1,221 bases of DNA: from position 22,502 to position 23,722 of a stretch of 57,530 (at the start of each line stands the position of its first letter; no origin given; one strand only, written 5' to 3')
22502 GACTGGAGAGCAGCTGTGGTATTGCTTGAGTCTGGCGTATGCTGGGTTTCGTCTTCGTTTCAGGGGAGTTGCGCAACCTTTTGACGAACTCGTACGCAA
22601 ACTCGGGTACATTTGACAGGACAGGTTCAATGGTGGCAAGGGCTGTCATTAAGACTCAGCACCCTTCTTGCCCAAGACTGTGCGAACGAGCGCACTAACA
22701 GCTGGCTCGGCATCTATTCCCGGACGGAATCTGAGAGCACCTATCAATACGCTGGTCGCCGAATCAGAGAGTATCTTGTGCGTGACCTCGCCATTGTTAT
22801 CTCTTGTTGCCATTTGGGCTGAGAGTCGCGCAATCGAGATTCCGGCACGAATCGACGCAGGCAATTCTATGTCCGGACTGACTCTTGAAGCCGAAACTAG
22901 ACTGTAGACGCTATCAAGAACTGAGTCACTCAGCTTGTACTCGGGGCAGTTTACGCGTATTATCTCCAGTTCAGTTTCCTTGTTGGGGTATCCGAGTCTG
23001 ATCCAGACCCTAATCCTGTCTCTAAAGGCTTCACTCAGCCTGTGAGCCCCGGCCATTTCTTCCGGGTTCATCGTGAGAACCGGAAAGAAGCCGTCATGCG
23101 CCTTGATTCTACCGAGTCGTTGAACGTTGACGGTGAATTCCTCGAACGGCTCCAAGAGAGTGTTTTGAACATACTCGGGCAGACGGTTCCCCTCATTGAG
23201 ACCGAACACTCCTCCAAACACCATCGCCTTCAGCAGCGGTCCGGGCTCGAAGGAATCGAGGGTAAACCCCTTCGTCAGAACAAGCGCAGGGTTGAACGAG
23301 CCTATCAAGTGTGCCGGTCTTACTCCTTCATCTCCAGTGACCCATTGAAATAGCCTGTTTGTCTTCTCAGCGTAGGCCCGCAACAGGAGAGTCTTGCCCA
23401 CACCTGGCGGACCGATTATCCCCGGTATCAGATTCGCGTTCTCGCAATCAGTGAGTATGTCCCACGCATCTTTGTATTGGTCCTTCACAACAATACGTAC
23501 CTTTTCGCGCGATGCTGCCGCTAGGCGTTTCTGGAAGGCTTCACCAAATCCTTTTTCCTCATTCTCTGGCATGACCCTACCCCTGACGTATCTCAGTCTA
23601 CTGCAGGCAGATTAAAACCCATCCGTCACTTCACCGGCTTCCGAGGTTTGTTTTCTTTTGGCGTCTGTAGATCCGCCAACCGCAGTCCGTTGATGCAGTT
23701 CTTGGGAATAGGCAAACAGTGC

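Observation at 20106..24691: PLP enzyme, MoxR/CbbQ-type AAA+, and an 847-aa vWA protein apparently in one minus-strand operon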

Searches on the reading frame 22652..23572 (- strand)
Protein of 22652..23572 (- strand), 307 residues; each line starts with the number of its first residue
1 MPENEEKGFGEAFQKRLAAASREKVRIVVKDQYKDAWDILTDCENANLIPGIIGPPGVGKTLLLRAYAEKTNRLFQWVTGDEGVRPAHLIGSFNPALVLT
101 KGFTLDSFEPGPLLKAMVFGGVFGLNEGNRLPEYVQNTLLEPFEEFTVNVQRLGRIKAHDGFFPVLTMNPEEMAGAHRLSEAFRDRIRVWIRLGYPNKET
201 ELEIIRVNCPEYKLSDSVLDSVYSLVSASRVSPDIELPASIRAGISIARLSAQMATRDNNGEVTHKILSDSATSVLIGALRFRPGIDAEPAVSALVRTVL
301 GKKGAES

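Call 9: search_protein_families(library=pfam, proteins=[window:22652-23572:-], max_evalue=0.01)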
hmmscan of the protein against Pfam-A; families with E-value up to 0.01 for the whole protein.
window:22652-23572:- (307 aa): 5 families
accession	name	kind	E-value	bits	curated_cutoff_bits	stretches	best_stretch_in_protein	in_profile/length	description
PF07728.20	AAA_5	-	1.2e-14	54.9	22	1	52-186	4-138/139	AAA domain (dynein-related subfamily)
PF07726.17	AAA_3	-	1.6e-11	44.6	27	1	53-187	5-129/131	ATPase family associated with various cellular activities (AAA)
PF00004.35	AAA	-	0.00041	21.3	21.2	1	52-77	3-28/131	ATPase family associated with various cellular activities (AAA)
PF01078.27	Mg_chelatase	-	0.00044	20.1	20.3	0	120-172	107-160/207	Magnesium chelatase, subunit ChlI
PF13401.12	AAA_22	-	0.0018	19.1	27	1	52-72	10-30/130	AAA domain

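Call 14: search_protein_families(library=ncbifam, proteins=[window:22652-23572:-], max_evalue=0.01)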
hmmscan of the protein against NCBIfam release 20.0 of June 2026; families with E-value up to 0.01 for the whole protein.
window:22652-23572:- (307 aa): 8 families
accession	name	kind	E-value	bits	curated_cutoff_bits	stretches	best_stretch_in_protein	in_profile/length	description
TIGR02640.1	gas_vesic_GvpN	equivalog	9.3e-16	58.1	266.8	2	110-259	96-245/262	gas vesicle protein GvpN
NF047784.1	MadB_ATPase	equivalog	2.4e-08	33.5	475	1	111-262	128-273/298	MadB family AAA-type ATPase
TIGR01242.2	TIGR01242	subfamily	2.6e-05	23.4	500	1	53-85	154-186/362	proteasome-activating nucleotidase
NF003069.1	PRK03992.1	subfamily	8.6e-05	21.8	500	1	53-85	171-203/379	proteasome-activating nucleotidase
TIGR02442.1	Cob-chelat-sub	hypoth_equivalog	0.00039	19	779.45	1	89-206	101-212/641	putative cobaltochelatase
NF047747.1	PrtsmActNtasePan2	equivalog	0.0033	16.7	700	1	53-85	191-223/397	proteasome-activating nucleotidase Pan2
TIGR02031.1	BchD-ChlD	equivalog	0.0048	15.7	499.55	1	78-212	54-184/608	magnesium chelatase ATPase subunit D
TIGR01241.2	FtsH_fam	equivalog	0.0087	14.9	600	0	52-80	200-228/598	ATP-dependent zinc metalloprotease FtsH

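Call 19: search_solved_structures(query=window:22652-23572:-, max_evalue=0.001)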
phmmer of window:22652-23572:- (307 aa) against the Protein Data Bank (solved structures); distinct sequences matched with E-value up to 0.001: 48.
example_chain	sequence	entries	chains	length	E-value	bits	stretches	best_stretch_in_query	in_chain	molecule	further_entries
6or5_A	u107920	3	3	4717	1.8e-11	47.1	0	34-203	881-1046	Midasin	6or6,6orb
2r44_A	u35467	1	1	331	1.5e-10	44.1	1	23-206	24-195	Uncharacterized protein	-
6oaa_B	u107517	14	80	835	1.5e-05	27.7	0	53-83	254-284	Cell division control protein 48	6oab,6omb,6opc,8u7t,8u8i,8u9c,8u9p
6oa9_A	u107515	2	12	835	1.5e-05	27.7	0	53-83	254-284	Cell division control protein 48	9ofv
8dar_A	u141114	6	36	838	1.5e-05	27.7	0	53-83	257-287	Cell division control protein 48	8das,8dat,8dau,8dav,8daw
5vc7_A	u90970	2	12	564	3.1e-05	26.6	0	52-82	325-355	VCP-like ATPase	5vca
7wub_C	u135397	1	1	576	4.4e-05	26.1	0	52-82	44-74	Transitional endoplasmic reticulum ATPase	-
7wub_D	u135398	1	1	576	4.4e-05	26.1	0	52-82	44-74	Transitional endoplasmic reticulum ATPase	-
6mck_A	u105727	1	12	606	5.1e-05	25.9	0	52-82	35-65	Transitional endoplasmic reticulum ATPase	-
5g4g_A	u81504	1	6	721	5.7e-05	25.8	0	52-82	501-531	VCP-LIKE ATPASE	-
5g4f_A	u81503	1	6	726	5.8e-05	25.7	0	52-82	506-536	VCP-LIKE ATPASE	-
7rlj_A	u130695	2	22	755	0.00011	24.8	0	52-82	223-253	Transitional endoplasmic reticulum ATPase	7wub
8yka_A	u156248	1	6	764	0.00011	24.8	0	52-82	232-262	Transitional endoplasmic reticulum ATPase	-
5c18_A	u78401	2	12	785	0.00012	24.7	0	52-82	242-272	Transitional endoplasmic reticulum ATPase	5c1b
7y4w_A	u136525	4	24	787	0.00012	24.6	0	52-82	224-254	Transitional endoplasmic reticulum ATPase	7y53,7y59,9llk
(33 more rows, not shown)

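Call 92: search_protein_families(library=padloc, proteins=[window:22652-23572:-], max_evalue=0.01)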
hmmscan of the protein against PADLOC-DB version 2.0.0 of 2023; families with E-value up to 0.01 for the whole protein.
window:22652-23572:- (307 aa): 0 families

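Call 113: search_solved_structures(query=A4, max_evalue=0.00001)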
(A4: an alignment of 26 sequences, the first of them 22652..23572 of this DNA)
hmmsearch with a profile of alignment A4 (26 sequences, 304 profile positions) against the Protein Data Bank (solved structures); distinct sequences matched with E-value up to 0.00001: 61 (the best 60 are shown).
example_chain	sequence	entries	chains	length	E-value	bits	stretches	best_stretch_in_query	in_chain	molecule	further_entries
6or5_A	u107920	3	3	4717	7.2e-52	179.5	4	52-228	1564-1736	Midasin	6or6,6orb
6i27_A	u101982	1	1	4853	3.4e-45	157.6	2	110-192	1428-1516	Midasin,Midasin,Midasin,Midasin,Midasin,Midasin,Midasin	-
6i26_A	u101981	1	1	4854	3.4e-45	157.6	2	110-192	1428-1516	Midasin,Midasin,Midasin,Midasin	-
6hyp_A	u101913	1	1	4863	3.4e-45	157.5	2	110-192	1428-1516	Midasin,Midasin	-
5jcs_s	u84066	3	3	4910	3.7e-45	157.4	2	110-192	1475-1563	Midasin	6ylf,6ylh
2r44_A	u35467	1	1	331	4.9e-21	78.2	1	2-232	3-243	Uncharacterized protein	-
5vc7_A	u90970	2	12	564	7.1e-08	35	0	51-83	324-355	VCP-like ATPase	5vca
5g4g_A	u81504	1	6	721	1.1e-07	34.4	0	51-83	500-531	VCP-LIKE ATPASE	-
5g4f_A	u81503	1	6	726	1.1e-07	34.4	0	51-83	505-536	VCP-LIKE ATPASE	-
4zpx_A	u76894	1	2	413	3.7e-07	32.6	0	20-69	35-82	ATP-dependent protease Lon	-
9ox9_A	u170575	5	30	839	4.8e-07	32.3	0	50-81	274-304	vesicle-fusing ATPase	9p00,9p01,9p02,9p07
9qh4_A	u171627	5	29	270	6.1e-07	31.9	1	39-209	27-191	Protein NorQ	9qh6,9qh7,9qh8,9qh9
6oaa_B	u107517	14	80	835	6.4e-07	31.9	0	51-82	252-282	Cell division control protein 48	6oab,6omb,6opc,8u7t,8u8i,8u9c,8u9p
6oa9_A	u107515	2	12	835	6.4e-07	31.9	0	51-82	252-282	Cell division control protein 48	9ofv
8dar_A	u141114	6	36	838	6.4e-07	31.8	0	51-82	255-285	Cell division control protein 48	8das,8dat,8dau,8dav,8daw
5c3c_A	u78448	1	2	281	2e-06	30.2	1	37-233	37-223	CbbQ/NirQ/NorQ domain protein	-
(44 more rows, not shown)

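Call 114: search_solved_structures(query=A4, max_evalue=1e-15, show_alignments=2)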
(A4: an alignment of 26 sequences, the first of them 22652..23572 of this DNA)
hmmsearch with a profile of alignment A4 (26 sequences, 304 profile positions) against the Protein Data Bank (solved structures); distinct sequences matched with E-value up to 1e-15: 6.
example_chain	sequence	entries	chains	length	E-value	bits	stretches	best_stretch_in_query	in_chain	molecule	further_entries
6or5_A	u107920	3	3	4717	7.2e-52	179.5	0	52-228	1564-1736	Midasin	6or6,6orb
6i27_A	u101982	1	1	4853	3.4e-45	157.6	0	110-192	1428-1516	Midasin,Midasin,Midasin,Midasin,Midasin,Midasin,Midasin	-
6i26_A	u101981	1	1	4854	3.4e-45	157.6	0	110-192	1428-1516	Midasin,Midasin,Midasin,Midasin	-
6hyp_A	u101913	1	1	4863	3.4e-45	157.5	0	110-192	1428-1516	Midasin,Midasin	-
5jcs_s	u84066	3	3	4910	3.7e-45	157.4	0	110-192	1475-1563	Midasin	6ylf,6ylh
2r44_A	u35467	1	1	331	4.9e-21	78.2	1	2-232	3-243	Uncharacterized protein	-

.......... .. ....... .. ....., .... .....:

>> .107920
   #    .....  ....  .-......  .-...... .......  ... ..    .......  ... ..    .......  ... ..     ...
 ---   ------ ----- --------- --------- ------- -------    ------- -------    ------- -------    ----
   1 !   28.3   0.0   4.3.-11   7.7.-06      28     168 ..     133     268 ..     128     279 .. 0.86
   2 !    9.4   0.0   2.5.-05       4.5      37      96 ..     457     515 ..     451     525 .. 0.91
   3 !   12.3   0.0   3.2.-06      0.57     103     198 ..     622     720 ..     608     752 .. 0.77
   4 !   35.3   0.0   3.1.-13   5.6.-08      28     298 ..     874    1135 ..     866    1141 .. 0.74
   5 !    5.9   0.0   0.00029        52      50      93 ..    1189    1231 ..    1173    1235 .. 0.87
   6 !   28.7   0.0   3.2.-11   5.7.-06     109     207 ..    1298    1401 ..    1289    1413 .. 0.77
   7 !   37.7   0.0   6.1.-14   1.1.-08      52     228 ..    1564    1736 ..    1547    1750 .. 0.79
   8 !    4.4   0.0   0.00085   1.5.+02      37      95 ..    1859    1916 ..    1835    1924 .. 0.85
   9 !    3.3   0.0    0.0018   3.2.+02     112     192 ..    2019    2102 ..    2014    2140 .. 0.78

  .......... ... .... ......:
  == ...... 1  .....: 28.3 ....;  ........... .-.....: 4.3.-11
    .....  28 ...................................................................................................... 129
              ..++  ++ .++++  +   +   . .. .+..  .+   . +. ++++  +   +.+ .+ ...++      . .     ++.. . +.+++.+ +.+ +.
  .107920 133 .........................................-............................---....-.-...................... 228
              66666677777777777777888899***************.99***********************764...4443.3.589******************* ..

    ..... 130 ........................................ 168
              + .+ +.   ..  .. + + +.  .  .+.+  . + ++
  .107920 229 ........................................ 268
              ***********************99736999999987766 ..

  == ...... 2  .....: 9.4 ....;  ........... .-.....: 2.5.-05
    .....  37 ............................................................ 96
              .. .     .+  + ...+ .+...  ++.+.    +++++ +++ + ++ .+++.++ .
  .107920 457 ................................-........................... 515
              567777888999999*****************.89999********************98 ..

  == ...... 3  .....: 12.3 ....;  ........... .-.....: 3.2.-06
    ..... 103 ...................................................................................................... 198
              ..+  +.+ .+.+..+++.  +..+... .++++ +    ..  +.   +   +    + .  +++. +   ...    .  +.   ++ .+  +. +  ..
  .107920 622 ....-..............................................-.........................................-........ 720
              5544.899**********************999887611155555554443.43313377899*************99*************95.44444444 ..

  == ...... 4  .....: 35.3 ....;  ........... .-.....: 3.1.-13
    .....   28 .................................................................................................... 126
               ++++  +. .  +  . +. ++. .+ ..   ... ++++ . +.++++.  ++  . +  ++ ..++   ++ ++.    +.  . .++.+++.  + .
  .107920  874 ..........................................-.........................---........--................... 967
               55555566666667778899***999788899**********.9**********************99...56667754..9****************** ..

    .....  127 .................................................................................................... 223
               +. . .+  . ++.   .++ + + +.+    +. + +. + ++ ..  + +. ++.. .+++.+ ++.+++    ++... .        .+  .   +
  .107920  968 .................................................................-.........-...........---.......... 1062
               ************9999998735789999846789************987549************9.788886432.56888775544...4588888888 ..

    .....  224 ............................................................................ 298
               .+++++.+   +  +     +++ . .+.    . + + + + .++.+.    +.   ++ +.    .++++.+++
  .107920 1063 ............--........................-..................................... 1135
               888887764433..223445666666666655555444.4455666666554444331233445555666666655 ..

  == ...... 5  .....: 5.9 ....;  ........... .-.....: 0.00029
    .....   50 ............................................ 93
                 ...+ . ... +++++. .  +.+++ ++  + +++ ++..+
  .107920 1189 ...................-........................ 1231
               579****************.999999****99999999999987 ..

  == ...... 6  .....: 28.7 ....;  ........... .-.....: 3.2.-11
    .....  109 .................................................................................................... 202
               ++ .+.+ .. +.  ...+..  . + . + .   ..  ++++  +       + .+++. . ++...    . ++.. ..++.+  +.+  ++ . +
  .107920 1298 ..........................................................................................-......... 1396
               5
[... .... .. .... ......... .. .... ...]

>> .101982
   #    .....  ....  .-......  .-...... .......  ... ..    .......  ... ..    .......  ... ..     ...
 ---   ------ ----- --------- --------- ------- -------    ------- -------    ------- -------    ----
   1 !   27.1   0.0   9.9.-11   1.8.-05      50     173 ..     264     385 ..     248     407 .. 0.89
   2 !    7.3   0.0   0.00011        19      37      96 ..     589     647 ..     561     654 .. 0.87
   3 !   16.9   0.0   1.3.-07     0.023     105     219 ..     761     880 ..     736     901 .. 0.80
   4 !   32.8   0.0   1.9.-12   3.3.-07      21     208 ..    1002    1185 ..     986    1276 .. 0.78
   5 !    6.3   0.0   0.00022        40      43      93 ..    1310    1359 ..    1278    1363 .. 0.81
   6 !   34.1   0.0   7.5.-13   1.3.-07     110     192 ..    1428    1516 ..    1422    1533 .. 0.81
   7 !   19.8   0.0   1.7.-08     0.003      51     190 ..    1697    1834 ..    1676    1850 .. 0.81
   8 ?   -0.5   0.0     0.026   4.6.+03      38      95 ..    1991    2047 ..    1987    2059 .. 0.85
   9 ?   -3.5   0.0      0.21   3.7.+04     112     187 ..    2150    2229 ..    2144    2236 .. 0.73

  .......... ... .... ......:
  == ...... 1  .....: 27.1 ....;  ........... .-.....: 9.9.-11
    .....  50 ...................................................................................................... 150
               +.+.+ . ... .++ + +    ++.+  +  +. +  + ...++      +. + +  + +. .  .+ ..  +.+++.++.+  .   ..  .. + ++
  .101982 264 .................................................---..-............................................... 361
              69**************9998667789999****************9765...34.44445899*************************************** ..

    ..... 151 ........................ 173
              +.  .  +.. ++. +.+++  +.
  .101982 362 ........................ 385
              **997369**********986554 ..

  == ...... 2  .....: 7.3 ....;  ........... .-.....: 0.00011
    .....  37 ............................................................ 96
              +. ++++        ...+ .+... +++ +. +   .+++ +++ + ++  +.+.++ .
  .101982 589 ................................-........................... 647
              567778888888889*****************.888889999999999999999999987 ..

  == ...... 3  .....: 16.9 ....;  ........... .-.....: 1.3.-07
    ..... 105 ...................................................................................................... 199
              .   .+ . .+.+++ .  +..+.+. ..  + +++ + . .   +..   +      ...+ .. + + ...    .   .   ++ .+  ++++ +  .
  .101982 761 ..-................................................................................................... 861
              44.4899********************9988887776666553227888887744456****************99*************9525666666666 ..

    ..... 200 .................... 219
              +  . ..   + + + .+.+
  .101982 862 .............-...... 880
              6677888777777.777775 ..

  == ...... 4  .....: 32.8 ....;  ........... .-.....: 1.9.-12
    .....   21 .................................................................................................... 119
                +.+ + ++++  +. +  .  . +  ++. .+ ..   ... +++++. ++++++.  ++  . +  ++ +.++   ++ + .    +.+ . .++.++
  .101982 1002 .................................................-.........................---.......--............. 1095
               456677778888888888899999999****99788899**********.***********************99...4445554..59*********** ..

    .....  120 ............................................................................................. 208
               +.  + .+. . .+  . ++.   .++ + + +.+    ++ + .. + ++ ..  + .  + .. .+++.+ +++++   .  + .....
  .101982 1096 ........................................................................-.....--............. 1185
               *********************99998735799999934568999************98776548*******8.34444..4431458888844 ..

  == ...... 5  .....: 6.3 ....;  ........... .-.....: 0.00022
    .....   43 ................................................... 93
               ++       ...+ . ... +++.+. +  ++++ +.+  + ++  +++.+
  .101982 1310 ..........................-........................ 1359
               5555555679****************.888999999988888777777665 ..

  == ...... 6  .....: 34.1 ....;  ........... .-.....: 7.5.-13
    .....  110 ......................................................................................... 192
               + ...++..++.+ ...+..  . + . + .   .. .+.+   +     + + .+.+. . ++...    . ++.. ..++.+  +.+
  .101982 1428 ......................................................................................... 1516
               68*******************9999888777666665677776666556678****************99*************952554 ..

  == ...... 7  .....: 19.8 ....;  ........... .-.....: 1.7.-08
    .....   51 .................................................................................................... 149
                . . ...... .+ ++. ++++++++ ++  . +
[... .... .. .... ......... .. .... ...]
